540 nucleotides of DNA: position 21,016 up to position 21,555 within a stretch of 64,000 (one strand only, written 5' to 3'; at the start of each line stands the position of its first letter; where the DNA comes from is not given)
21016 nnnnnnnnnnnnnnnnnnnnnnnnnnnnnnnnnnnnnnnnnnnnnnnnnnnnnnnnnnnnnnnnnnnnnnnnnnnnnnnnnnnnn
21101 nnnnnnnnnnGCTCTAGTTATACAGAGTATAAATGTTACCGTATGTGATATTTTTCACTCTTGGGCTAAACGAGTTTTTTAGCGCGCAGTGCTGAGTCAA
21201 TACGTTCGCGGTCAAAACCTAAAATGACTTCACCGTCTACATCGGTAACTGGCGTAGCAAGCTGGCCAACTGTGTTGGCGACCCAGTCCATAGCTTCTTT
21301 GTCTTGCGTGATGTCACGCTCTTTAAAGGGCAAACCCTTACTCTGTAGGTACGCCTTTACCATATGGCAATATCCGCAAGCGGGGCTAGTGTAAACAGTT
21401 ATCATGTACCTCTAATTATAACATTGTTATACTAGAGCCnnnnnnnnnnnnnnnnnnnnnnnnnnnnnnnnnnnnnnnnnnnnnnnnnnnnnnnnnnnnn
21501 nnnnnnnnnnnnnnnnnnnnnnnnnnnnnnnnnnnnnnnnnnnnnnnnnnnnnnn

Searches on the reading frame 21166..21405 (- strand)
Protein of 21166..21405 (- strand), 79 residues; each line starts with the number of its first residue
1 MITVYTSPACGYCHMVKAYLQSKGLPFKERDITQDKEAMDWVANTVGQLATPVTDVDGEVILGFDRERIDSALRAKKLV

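Call 86: search_protein_families(library=pfam, proteins=[window:21166-21405:-], max_evalue=0.001)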
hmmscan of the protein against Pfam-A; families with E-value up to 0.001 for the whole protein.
window:21166-21405:- (79 aa): 4 families
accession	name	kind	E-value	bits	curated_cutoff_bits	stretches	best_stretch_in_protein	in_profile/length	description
PF00462.30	Glutaredoxin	-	4.6e-17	62.4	22.9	1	2-61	1-60/60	Glutaredoxin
PF13417.12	GST_N_3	-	6.6e-07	30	22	1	5-61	2-57/75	Glutathione S-transferase, N-terminal domain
PF13409.12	GST_N_2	-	3.6e-05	24.7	25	1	9-63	1-59/70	Glutathione S-transferase, N-terminal domain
PF05768.20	Glrx-like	-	0.00073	20.3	26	1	2-42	2-46/77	Glutaredoxin-like domain (DUF836)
